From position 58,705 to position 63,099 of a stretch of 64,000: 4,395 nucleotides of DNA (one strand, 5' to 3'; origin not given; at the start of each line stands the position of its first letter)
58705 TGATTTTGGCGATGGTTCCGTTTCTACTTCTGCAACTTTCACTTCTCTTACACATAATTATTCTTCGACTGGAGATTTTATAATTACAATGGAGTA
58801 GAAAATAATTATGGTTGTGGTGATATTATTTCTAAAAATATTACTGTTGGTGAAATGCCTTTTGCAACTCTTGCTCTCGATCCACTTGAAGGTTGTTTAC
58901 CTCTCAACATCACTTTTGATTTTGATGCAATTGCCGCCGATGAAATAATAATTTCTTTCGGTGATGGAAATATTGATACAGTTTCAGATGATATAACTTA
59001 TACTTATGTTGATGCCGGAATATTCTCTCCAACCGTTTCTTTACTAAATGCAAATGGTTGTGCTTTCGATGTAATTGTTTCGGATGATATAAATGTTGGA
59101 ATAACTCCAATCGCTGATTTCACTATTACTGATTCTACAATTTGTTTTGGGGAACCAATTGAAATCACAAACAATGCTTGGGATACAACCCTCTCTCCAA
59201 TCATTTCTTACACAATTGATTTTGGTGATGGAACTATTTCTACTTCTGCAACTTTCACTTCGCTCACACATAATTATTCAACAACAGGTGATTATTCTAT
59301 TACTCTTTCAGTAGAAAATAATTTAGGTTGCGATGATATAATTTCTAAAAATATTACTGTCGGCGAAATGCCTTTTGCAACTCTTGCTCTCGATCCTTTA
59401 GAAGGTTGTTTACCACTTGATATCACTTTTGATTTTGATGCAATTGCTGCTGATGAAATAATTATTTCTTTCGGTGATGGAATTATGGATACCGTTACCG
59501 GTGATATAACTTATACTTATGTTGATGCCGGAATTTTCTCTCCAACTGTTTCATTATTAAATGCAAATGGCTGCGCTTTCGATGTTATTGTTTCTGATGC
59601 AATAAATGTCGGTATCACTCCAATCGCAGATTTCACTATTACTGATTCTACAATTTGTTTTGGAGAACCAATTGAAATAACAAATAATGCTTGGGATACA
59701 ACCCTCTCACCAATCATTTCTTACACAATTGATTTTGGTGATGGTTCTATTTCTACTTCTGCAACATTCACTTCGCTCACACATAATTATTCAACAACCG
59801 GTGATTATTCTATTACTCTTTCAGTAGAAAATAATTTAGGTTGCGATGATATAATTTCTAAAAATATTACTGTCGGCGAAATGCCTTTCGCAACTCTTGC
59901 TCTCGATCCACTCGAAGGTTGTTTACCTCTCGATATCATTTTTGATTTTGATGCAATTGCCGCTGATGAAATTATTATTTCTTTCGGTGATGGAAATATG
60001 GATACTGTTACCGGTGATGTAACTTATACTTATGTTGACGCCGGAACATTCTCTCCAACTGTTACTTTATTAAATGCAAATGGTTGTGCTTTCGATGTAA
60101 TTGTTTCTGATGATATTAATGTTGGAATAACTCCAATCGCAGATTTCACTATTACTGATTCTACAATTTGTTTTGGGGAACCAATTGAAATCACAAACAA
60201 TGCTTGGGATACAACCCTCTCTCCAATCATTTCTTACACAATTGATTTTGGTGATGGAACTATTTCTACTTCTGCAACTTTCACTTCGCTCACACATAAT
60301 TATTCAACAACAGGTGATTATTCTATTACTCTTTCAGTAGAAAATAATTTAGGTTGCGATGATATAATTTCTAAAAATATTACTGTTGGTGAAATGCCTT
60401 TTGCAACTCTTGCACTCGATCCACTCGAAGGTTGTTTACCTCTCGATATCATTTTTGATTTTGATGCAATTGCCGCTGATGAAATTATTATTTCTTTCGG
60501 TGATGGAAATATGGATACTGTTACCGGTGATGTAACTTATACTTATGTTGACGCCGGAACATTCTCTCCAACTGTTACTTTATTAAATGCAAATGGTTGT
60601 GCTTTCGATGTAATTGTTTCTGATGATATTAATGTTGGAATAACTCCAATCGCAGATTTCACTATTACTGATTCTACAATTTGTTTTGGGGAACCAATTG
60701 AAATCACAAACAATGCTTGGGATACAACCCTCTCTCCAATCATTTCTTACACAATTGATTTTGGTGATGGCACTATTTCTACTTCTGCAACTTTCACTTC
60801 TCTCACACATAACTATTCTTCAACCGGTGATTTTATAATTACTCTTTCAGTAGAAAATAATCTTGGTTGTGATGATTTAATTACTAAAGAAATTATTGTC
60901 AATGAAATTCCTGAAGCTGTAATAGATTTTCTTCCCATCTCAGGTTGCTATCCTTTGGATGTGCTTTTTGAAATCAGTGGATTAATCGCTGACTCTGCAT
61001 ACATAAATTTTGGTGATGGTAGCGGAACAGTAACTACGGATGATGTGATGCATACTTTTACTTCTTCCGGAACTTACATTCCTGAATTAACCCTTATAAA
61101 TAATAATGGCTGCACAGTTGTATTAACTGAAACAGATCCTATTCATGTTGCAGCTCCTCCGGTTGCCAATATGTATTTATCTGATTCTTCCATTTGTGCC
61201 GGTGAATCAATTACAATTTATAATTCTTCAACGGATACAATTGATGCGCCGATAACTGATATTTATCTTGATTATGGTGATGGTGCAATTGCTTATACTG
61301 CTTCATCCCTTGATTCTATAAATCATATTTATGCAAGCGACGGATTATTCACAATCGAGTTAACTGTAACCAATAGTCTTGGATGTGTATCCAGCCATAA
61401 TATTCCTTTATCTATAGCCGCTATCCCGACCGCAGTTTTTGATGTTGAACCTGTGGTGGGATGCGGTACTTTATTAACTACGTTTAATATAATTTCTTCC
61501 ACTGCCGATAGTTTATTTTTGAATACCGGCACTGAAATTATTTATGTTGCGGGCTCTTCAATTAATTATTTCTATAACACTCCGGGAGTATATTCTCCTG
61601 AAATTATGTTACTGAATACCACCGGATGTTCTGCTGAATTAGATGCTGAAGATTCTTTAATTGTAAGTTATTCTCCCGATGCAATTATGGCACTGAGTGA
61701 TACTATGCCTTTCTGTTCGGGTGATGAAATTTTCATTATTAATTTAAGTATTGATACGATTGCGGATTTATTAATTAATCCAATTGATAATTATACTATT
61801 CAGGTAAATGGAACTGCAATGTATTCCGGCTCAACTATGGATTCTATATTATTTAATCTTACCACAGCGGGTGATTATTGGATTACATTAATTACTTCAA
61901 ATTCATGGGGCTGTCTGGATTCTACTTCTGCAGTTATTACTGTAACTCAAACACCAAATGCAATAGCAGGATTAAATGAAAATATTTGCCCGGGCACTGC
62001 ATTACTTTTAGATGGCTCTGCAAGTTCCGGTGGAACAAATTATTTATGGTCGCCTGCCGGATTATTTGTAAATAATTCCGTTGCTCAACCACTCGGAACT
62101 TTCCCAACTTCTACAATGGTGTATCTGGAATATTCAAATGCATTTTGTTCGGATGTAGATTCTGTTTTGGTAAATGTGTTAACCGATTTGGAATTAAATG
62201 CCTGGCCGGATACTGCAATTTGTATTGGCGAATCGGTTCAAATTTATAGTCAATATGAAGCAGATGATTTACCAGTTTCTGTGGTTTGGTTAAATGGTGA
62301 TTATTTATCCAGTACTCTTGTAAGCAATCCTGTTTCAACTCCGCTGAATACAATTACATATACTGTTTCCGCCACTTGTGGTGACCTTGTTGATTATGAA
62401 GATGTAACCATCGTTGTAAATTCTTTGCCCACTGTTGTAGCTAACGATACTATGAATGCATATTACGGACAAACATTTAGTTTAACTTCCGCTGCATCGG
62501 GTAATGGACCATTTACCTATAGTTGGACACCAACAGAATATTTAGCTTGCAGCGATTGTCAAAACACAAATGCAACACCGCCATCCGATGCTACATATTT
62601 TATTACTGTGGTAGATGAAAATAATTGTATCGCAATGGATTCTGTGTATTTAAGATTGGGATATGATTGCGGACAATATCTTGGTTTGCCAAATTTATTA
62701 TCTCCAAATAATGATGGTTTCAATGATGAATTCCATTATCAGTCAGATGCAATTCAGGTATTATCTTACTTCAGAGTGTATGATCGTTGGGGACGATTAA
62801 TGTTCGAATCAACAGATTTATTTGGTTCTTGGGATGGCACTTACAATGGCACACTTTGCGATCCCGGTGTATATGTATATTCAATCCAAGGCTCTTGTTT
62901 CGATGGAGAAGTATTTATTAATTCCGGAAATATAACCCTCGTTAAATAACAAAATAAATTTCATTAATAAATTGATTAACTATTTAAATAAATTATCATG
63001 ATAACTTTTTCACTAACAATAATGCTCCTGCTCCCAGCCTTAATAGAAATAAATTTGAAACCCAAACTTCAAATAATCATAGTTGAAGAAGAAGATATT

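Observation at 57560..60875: Very recent tandem amplification of a 513-bp PKD didomain unit, nested inside older diverged copies of the same unit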

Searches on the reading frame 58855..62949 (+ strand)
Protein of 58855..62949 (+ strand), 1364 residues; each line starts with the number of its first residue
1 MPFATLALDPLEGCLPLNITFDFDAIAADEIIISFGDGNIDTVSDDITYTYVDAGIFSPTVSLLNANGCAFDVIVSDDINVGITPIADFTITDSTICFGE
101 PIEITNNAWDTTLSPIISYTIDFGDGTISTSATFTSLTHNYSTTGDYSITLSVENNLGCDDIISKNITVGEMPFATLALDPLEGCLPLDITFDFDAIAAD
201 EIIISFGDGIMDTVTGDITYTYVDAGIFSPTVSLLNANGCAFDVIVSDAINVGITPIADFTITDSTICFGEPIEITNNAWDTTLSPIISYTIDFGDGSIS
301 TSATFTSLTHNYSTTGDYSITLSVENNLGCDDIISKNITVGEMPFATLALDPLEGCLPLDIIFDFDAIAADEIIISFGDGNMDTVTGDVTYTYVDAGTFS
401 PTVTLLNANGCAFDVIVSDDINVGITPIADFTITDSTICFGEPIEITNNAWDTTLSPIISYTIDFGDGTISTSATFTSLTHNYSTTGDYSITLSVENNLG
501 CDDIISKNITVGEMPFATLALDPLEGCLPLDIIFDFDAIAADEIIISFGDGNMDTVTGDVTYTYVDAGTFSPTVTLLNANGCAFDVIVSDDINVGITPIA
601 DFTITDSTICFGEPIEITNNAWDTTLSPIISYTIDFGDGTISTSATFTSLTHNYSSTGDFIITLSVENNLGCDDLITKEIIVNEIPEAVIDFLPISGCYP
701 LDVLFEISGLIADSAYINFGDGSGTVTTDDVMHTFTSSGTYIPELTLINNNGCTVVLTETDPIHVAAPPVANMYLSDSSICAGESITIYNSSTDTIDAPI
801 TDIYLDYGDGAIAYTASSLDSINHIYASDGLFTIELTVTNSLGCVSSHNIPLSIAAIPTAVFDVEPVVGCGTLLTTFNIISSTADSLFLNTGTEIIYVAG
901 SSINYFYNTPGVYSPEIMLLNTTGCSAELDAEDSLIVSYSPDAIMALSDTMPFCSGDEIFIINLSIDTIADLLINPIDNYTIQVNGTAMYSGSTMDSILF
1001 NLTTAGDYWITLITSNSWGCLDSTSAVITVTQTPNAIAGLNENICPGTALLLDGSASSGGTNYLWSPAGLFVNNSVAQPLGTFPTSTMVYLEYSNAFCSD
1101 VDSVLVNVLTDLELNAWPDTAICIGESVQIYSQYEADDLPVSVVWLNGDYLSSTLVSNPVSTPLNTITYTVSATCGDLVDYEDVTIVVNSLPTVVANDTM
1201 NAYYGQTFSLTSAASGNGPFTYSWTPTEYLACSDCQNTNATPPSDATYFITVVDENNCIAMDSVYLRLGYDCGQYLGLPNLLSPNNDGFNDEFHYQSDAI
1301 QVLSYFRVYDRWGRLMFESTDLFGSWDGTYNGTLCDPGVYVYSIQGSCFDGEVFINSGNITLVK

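Call 16: search_protein_families(library=pfam, proteins=[window:58855-62946:+], max_evalue=0.01)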
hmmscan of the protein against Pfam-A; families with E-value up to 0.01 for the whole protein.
window:58855-62946:+ (1364 aa): 10 families
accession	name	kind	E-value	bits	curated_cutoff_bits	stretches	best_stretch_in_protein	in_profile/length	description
PF18911.6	PKD_4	-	7.8e-93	305.1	27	6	84-164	3-80/85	PKD domain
PF00801.26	PKD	-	1.1e-61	205.2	23.5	5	114-158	27-70/80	PKD domain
PF08329.16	ChitinaseA_N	-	5e-24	84.9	21.2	0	978-1033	53-110/133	Chitinase A, N-terminal domain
PF13585.12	CHU_C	-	1.2e-12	48.3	27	1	1278-1345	3-71/86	CHU_C Type IX secretion signal domain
PF25301.1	CUT_C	-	1.1e-08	35.3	30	0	383-420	40-76/125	Cuticlin C-terminal domain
PF20095.4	DUF6485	-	4.1e-05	24.4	24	0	153-173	19-39/70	Domain of unknown function (DUF6485)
PF13854.13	Kelch_HCF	-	0.00019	21.2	113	0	24-78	22-76/345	Host cell factor, Kelch-repeats domain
PF18981.6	InlK_D3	-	0.00042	20.8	25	0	1001-1030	45-73/75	Internalin K domain (D3/D4)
PF07523.18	Big_3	-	0.0014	19.3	21.2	0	116-155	20-59/68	Bacterial Ig-like domain (group 3)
PF23273.1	DUF7076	-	0.0038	17.7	27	0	139-160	30-51/119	Domain of unknown function (DUF7076)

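Call 17: search_protein_families(library=ncbifam, proteins=[window:58855-62946:+], max_evalue=0.01)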
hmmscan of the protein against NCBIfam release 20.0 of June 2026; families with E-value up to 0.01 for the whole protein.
window:58855-62946:+ (1364 aa): 2 families
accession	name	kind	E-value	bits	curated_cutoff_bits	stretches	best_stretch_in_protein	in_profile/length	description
TIGR00864.1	PCC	subfamily_domain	2.6e-24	83.8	1861.4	4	215-495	1018-1289/2700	polycystin cation channel protein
TIGR04131.1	Bac_Flav_CTERM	domain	3.1e-11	43.3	35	1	1277-1347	2-72/85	T9SS type B sorting domain-containing protein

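Call 49: search_solved_structures(query=window:58855-62946:+, max_evalue=0.001)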
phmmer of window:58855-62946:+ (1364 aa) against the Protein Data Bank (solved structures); distinct sequences matched with E-value up to 0.001: 5.
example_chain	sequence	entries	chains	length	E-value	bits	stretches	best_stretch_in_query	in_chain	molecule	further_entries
9lrk_A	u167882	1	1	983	9.4e-06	26.7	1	717-855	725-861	Collagenase ColH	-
9lqj_A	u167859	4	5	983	9.4e-06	26.7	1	717-855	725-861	Collagenase ColH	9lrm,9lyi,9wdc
4l9d_A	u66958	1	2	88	0.00026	21.9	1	284-336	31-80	Protease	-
4jrw_A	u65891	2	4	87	0.00039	21.3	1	256-330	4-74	Collagenase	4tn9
4aqo_A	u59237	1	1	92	0.00053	20.8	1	256-330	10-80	COLLAGENASE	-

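Call 65: find_encoding_contigs(protein=window:58855-62949:+, flank=2000, max_places=5)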
Protein window:58855-62949:+ (1364 aa): no gene with exactly this product is on record in the collection.

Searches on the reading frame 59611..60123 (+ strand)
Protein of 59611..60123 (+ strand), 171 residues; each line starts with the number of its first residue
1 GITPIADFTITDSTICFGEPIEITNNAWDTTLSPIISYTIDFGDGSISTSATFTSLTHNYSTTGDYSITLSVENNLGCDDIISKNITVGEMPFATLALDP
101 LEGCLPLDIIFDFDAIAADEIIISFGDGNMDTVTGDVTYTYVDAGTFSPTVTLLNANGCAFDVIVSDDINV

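Call 31: find_homologous_proteins(query=window:59611-60123:+, max_evalue=0.00001)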
Query window:59611-60123:+ (171 aa): 2 proteins with E <= 0.00001 among 52 candidates.
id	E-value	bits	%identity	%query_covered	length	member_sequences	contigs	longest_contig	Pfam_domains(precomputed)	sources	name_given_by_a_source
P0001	4.9e-12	64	48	34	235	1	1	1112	PF00801.27,PF18981.7,PF08329.17,PF18911.7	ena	-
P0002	4.4e-7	48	29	87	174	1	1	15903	PF00801.27,PF18911.7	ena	-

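Call 45: predict_structure(alignment_id=A1)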
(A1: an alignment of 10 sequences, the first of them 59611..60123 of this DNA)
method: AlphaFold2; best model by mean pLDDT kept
length: 171 residues; sequences in the alignment: 10
mean_pLDDT: 92.3   pTM: 0.68
mean pLDDT of the five models: 92.3, 91.8, 91.7, 90.8, 90.7
residues with pLDDT >= 90: 133; 70-90: 37; 50-70: 1; < 50: 0
segments of 3 or more residues with pLDDT < 50: none
pLDDT, mean of each block of 10 residues (from residue 1): 90 87 93 93 94 90 94 94 94 92 95 91 95 95 96 89 89 93
secondary structure, 60 per line:
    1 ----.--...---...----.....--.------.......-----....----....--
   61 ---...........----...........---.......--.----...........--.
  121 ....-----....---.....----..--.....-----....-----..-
elements in order: E8-10 E14-16 E21-25 E35-41 E47-50 E55-58 E64-74 E79-89 E93-99 E107-117 E120-124 E130-133 E137-141 E150-154 E160-163

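Call 48: fold_search(model_id=the predicted structure, library=pdb)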
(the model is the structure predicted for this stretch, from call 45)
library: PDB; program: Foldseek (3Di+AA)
matches with E <= 10: 1819; with E <= 0.001: 141
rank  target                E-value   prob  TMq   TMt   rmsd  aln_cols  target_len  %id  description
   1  9flw_A                1.3e-07  1.00  0.59  0.24   4.6       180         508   18  CryoEM structure of the fragment-6 (3571-4078) in the grappling hook protein A (GhpA) in the bacterium Aureispira sp.  (released 2024-10-16)
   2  9flp_A                1.3e-07  1.00  0.57  0.14   5.2       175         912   23  CryoEM structure of the neck (1403-2314) in the grappling hook protein A (GhpA) in the bacterium Aureispira sp. CCB-QB (released 2024-10-16)
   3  4aqo                  8.6e-07  1.00  0.46  0.87   1.8        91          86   32  CRYSTAL STRUCTURE OF THE CALCIUM BOUND PKD-like DOMAIN OF COLLAGENASE G FROM CLOSTRIDIUM HISTOLYTICUM AT 0.99 ANGSTROM R (released 2013-06-05)
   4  9fly_A                8.6e-07  1.00  0.46  0.13   6.3       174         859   20  CryoEM structure of the base (4151-5009) in the grappling hook protein A (GhpA) in the bacterium Aureispira sp. CCB-QB (released 2024-10-16)
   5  6fg9_A                1.3e-06  1.00  0.44  0.13   7.4       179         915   14  Mouse SORCS2 ectodomain (sortilin related VPS10 domain containing receptor 2) (released 2018-08-01)
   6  9flu_A                1.3e-06  1.00  0.45  0.28   6.2       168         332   21  CryoEM structure of the fragment-1 (3402-3733) in the grappling hook protein A (GhpA) in the bacterium Aureispira sp.  (released 2024-10-16)
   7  4tn9_A                1.5e-06  1.00  0.46  0.87   1.9        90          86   33  Crystal structure of Clostridium histolyticum ColG collagenase polycystic kidney disease-like domain at 1.4 Angstrom r (released 2015-03-11)
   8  4jrw_A                1.6e-06  1.00  0.45  0.85   1.9        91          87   33  Crystal structure of Clostridium histolyticum colg collagenase PKD domain 2 at 1.6 Angstrom resolution (released 2014-05-21)
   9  9g8b_A                1.7e-06  1.00  0.45  0.27   6.2       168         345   21  CryoEM structure of the fragment-2 (2892-3236) in the grappling hook protein A (GhpA) in the bacterium Aureispira sp.  (released 2024-10-16)
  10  9fls_A                1.9e-06  1.00  0.56  0.33   5.0       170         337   20  CryoEM structure of the fragment-3 (2061-2397) in the grappling hook protein A (GhpA) in the bacterium Aureispira sp.  (released 2024-10-16)
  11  9flx_A                2.9e-06  1.00  0.44  0.27   6.5       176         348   20  CryoEM structure of the fragment-4 (4074-4421) in the grappling hook protein A (GhpA) in the bacterium Aureispira sp.  (released 2024-10-16)
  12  6fg9_B                3.0e-06  1.00  0.43  0.13   7.1       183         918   16  Mouse SORCS2 ectodomain (sortilin related VPS10 domain containing receptor 2) (released 2018-08-01)
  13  2y72_A                5.3e-06  1.00  0.45  0.87   1.7        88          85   32  Crystal structure of the PKD Domain of Collagenase G from Clostridium Histolyticum at 1.18 Angstrom Resolution. (released 2011-09-28)
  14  1l0q_A                6.2e-06  1.00  0.43  0.19   2.0        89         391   32  Tandem YVTN beta-propeller and PKD domains from an archaeal surface layer protein (released 2002-11-06)
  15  3pdd                  7.9e-06  1.00  0.48  0.45   6.9       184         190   15  Structures of Clostridium thermocellum CbhA fibronectin(III)-like modules (released 2011-11-23)
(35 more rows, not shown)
